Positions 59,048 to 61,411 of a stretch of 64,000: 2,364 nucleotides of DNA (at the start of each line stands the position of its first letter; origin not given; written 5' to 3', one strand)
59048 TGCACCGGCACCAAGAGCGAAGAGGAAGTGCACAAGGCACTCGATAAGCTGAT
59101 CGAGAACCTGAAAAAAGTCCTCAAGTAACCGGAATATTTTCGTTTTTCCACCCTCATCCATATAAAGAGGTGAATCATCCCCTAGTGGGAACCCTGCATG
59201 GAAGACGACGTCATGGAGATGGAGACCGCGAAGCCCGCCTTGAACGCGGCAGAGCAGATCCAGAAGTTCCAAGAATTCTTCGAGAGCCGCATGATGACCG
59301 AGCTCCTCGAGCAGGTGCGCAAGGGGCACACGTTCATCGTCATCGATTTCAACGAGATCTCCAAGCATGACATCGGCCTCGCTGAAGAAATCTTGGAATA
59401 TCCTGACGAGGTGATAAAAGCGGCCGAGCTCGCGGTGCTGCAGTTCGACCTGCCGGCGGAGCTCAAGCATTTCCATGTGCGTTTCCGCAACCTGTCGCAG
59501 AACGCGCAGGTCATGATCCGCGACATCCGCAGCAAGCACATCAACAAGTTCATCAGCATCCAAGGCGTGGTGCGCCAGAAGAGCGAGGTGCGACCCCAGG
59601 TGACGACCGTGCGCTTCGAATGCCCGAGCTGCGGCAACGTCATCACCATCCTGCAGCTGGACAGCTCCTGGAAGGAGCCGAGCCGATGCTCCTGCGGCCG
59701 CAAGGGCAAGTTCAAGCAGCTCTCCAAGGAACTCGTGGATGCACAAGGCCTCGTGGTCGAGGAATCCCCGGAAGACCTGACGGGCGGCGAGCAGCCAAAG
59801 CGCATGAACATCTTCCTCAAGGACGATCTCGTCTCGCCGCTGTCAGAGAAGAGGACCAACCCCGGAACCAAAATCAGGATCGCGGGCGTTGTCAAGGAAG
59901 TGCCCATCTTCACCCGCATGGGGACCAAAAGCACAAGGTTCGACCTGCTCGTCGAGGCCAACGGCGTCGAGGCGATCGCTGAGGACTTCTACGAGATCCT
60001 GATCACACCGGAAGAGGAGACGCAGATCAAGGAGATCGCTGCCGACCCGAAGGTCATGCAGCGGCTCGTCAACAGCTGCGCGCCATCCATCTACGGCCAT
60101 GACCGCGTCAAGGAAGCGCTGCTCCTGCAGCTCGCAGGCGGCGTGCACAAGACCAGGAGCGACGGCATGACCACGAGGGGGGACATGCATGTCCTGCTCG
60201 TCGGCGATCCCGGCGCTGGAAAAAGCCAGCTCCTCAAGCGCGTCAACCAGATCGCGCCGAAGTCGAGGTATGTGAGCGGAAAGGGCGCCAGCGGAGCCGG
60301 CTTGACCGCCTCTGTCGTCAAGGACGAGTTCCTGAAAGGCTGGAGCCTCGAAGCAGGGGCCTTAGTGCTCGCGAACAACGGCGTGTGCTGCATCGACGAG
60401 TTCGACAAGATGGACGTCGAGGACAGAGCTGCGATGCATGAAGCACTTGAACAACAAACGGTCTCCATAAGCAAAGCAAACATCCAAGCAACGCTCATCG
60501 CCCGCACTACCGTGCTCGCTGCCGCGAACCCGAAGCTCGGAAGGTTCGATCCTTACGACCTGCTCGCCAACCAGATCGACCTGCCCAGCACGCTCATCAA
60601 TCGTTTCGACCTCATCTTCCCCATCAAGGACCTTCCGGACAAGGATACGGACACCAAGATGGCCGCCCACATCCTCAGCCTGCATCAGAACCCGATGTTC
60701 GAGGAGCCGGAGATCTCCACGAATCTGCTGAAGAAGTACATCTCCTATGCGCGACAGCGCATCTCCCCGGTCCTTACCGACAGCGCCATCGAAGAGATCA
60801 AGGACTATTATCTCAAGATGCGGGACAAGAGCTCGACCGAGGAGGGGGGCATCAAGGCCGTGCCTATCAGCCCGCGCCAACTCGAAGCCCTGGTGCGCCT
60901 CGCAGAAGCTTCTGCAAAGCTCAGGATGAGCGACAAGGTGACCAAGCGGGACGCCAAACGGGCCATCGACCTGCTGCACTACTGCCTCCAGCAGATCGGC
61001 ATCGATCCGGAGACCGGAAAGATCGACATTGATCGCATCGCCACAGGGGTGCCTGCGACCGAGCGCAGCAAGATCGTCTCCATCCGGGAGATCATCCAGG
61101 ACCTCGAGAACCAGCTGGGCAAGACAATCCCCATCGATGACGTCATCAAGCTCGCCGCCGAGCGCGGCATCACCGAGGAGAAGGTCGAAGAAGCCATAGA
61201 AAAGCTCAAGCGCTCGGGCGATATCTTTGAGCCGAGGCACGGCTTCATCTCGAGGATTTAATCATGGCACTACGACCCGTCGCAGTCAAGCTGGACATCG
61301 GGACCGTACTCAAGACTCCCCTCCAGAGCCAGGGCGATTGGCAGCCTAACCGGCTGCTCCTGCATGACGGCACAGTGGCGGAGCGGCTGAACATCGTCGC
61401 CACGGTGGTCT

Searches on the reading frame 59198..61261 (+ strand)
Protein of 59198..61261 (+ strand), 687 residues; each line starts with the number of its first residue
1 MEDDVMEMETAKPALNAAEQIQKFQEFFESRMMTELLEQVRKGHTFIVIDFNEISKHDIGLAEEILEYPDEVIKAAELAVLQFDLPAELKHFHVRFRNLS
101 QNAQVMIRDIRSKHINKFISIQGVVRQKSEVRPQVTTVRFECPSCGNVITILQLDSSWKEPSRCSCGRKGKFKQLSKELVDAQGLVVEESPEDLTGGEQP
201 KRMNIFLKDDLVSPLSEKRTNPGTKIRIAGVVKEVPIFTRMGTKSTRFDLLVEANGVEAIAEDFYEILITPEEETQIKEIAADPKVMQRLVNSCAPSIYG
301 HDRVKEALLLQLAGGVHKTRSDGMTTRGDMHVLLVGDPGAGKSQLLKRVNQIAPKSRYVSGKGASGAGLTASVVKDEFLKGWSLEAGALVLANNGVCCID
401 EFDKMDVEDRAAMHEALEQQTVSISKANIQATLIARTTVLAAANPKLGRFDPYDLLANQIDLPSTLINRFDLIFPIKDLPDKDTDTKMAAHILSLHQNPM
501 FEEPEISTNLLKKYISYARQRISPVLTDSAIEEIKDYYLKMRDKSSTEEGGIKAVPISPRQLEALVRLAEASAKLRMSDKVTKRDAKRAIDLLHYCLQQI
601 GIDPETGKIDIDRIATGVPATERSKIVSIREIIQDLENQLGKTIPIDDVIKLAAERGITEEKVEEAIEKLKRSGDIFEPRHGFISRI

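Call 107: search_protein_families(library=pfam, proteins=[window:59198-61261:+], max_evalue=0.00001)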
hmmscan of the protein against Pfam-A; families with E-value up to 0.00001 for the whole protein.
window:59198-61261:+ (687 aa): 8 families
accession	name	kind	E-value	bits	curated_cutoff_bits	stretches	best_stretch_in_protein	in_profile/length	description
PF00493.29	MCM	-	1e-94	316.3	23.3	1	274-496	2-224/224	MCM P-loop domain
PF17855.7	MCM_lid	-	3.3e-27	95.2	27.4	1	510-596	2-86/87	MCM AAA-lid domain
PF17207.9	MCM_OB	-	7.7e-24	84.3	24.8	1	107-235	2-125/126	MCM OB domain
PF01078.27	Mg_chelatase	-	6.8e-13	48.9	20.3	1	383-445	96-158/207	Magnesium chelatase, subunit ChlI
PF21120.3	MCM_WH_arc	-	5.5e-10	39.6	26.1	1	625-684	2-62/63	Archaeal MCM, winged-helix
PF14551.11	MCM_N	-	4.3e-07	30.7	24.9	1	23-98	3-95/95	MCM N-terminal domain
PF22798.2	DUF5817_CT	-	2.2e-06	27.8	29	1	647-680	16-49/54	DUF5817, C-terminal domain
PF07728.20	AAA_5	-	8e-06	26.3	22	0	331-446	1-124/139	AAA domain (dynein-related subfamily)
